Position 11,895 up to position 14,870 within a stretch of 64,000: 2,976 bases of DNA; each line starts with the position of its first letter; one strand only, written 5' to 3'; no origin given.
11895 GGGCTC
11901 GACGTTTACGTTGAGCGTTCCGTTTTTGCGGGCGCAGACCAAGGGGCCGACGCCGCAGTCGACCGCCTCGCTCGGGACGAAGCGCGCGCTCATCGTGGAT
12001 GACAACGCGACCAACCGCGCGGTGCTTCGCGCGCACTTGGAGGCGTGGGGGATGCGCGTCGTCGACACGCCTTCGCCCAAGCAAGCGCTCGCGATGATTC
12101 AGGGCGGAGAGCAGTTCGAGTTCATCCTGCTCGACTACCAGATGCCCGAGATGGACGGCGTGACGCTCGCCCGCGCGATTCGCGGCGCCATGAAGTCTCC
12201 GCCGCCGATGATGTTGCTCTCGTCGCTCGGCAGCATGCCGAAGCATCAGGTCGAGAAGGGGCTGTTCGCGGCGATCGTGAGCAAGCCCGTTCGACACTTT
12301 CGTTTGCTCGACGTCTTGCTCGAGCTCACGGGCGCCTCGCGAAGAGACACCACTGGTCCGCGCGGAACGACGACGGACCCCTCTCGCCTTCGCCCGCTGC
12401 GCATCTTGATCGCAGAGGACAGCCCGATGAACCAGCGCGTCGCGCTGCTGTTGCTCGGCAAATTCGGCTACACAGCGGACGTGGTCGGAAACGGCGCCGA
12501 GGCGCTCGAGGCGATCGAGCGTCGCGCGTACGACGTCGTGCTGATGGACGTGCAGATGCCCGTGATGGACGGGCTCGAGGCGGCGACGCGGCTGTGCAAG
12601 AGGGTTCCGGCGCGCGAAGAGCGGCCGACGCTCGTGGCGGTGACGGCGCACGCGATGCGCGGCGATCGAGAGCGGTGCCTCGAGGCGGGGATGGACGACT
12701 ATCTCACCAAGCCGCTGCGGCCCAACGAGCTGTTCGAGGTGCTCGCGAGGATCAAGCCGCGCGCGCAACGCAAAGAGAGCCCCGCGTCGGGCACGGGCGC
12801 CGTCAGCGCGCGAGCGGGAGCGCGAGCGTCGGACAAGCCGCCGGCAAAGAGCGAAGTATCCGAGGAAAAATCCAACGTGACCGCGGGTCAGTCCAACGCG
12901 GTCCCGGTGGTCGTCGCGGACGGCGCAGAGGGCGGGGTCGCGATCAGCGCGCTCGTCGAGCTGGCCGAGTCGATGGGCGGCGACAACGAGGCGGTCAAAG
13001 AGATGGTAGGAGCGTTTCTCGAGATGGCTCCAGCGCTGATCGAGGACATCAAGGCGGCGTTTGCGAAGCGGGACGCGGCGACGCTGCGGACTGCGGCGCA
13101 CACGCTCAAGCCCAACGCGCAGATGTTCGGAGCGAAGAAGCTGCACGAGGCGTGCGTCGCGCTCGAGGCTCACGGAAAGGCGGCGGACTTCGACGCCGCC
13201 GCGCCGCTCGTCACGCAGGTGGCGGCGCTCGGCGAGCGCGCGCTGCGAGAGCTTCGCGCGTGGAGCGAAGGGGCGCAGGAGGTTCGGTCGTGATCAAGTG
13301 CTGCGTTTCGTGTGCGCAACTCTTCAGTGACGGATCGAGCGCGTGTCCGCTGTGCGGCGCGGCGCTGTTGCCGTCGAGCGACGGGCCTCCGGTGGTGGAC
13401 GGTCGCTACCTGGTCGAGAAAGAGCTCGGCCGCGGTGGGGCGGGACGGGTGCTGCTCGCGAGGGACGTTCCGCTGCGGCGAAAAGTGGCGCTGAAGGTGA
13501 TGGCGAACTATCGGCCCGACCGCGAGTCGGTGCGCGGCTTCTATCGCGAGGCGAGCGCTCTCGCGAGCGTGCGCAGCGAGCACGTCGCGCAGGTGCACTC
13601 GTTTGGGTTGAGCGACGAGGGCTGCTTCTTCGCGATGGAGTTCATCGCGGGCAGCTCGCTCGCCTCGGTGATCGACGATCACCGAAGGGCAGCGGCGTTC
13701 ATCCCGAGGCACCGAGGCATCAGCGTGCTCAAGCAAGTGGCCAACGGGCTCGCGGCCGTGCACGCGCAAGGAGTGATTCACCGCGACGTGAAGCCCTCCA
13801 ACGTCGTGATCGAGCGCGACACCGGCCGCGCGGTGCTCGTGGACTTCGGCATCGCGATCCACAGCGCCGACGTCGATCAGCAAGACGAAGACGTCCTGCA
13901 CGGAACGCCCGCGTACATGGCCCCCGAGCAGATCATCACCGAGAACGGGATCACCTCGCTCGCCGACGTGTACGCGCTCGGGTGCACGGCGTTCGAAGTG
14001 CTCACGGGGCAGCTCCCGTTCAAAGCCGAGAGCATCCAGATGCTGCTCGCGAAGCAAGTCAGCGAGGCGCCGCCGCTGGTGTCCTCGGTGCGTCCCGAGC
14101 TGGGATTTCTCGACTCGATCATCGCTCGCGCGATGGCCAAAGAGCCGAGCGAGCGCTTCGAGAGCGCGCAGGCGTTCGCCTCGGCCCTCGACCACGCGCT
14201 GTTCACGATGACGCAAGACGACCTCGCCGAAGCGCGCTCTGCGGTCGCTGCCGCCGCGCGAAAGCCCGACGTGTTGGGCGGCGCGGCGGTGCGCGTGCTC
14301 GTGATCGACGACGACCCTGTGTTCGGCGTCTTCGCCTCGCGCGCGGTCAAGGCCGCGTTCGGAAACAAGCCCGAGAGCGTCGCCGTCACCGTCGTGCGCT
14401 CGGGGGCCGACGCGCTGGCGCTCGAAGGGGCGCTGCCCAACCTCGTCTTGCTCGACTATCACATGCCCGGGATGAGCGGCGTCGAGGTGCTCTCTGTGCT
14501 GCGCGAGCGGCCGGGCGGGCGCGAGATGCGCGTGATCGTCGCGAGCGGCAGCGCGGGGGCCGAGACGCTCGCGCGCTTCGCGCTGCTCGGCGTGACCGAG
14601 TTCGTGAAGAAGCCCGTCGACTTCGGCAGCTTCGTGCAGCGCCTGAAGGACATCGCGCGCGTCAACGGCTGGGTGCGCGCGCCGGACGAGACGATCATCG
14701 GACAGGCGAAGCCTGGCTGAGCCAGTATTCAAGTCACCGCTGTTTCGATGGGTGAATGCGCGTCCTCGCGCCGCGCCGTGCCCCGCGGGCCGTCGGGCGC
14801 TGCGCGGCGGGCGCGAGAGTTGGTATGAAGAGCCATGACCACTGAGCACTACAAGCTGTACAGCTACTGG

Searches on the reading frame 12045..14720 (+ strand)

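Call 9: search_protein_families(library=pfam, proteins=[window:12045-14720:+])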
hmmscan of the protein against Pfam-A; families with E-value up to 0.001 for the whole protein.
window:12045-14720:+ (891 aa): 4 families
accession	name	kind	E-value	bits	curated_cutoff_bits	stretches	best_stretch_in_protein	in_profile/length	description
PF00069.31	Pkinase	-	5.5e-43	147.7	31.7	1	456-711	2-258/263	Protein kinase domain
PF07714.23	PK_Tyr_Ser-Thr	-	1.9e-26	93.4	23.1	1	458-705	4-249/258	Protein tyrosine and serine/threonine kinase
PF00072.30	Response_reg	-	7.1e-14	52.4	30.2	1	751-867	1-110/111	Response regulator receiver domain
PF17667.7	Pkinase_fungal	-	2.1e-05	23.9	24.1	1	559-628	289-363/387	Fungal protein kinase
